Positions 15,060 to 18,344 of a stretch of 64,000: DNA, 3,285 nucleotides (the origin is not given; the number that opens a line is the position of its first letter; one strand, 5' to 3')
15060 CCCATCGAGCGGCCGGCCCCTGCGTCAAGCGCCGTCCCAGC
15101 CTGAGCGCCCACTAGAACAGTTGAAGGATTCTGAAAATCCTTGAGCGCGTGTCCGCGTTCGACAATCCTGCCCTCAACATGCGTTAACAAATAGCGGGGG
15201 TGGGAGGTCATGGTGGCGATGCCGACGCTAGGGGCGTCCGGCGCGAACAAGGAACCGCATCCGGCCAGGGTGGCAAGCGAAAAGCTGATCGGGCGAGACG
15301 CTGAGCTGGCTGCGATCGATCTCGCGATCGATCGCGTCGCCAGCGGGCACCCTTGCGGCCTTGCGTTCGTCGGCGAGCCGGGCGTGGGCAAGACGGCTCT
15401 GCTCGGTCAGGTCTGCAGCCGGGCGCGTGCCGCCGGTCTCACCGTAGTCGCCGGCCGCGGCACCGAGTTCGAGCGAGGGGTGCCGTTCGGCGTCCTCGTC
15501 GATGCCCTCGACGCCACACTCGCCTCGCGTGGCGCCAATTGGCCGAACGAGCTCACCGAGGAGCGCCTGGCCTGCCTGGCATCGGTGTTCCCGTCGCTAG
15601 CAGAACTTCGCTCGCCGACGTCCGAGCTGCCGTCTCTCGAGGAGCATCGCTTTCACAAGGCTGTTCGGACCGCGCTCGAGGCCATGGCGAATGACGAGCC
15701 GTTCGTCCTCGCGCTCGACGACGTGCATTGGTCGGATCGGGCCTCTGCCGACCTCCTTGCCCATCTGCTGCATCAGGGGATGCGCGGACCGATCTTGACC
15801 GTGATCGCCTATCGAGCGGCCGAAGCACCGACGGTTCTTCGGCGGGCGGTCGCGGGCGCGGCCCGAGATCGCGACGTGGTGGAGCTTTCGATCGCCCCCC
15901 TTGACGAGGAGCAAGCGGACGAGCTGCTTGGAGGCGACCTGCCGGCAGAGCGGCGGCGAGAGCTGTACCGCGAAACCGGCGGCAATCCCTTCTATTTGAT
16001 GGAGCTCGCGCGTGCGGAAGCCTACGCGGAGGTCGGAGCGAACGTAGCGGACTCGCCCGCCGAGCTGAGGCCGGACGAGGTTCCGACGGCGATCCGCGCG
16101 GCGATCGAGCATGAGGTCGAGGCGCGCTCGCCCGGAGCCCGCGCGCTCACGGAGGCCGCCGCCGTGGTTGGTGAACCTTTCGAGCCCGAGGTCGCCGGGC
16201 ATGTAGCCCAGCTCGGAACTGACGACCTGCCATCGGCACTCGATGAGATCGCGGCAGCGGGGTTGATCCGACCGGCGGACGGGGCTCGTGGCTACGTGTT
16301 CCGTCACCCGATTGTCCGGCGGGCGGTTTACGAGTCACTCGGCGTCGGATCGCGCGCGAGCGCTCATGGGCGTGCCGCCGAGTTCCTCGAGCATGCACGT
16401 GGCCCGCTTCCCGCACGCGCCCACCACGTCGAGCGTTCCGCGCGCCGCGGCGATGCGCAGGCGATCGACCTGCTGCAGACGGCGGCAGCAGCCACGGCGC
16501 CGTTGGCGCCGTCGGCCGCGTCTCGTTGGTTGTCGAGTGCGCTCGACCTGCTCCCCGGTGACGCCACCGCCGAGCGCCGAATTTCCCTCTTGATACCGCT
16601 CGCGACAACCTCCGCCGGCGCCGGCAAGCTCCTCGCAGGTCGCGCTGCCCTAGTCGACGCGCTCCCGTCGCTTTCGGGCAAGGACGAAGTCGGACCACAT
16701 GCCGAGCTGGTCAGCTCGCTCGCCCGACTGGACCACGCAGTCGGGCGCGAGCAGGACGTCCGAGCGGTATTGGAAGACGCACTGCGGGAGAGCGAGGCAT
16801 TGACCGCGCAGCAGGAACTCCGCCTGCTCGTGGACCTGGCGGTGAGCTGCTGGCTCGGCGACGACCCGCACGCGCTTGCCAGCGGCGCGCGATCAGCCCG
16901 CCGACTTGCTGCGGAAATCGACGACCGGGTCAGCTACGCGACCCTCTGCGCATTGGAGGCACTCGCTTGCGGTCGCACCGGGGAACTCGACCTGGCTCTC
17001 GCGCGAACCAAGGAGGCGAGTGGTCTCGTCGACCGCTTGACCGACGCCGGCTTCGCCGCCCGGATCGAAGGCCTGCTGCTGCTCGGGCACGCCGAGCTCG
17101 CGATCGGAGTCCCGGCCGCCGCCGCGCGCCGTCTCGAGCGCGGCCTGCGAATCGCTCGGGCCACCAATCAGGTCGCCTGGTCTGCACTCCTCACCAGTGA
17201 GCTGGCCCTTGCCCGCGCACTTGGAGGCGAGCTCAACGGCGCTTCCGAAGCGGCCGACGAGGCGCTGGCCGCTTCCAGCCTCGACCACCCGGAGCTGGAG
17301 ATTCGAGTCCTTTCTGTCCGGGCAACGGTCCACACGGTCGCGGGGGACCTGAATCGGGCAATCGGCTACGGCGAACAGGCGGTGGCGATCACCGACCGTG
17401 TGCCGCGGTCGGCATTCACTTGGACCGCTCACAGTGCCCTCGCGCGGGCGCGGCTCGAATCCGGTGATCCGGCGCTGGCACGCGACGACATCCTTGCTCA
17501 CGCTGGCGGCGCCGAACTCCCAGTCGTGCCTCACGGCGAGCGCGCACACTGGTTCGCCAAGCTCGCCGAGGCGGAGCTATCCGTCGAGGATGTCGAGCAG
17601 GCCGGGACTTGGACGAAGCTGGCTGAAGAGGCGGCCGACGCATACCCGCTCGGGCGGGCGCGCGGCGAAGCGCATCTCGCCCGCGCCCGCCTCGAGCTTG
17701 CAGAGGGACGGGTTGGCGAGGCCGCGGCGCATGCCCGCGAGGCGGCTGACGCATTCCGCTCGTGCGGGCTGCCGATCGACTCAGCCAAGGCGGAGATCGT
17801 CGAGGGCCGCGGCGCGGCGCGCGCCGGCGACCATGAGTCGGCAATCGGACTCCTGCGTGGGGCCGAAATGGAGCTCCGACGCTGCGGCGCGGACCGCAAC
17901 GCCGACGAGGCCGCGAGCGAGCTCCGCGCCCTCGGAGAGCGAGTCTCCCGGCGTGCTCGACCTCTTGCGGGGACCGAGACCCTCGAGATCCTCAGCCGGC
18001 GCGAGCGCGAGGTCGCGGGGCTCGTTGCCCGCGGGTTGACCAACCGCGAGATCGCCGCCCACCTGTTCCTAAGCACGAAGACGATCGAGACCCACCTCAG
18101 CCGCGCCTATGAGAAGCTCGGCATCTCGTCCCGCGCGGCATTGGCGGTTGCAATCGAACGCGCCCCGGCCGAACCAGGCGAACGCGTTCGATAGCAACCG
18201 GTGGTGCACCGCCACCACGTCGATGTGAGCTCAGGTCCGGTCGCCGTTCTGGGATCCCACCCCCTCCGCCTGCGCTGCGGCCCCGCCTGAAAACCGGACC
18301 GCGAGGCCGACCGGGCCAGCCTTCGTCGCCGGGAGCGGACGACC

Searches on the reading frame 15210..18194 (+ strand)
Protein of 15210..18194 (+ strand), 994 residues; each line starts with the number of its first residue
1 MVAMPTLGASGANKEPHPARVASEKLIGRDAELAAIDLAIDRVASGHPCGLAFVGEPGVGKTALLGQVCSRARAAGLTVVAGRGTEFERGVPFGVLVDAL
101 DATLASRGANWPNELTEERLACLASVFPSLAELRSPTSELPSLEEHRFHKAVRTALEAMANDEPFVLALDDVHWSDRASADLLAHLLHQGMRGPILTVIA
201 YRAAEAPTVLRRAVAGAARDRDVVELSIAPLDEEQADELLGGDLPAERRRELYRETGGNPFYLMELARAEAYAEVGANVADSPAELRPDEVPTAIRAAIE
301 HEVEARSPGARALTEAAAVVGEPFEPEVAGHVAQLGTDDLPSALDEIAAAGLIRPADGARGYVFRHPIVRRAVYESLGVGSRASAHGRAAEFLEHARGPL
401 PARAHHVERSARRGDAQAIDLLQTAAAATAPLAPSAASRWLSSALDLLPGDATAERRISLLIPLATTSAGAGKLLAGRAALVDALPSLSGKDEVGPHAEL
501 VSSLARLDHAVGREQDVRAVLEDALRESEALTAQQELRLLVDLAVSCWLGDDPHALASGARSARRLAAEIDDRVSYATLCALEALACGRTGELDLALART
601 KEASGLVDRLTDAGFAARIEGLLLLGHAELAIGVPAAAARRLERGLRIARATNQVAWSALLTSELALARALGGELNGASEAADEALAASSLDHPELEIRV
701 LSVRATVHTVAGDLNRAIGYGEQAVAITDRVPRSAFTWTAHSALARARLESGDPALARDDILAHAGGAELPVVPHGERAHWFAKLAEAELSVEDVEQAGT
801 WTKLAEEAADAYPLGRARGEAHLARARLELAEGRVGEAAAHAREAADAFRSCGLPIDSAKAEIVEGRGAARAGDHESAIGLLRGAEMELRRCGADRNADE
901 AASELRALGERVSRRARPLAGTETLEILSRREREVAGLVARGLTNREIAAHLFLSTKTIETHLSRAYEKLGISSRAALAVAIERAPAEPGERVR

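Call 67: search_protein_families(library=pfam, proteins=[window:15210-18194:+], max_evalue=0.00001)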
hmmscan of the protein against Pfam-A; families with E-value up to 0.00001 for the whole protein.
window:15210-18194:+ (994 aa): 2 families
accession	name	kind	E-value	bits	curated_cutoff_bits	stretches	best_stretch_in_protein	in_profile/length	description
PF13191.12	AAA_16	-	1.3e-27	97.8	32.6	1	25-197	1-166/167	AAA ATPase domain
PF00196.25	GerE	-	1.6e-17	63.3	23.5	1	927-980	2-55/57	Bacterial regulatory proteins, luxR family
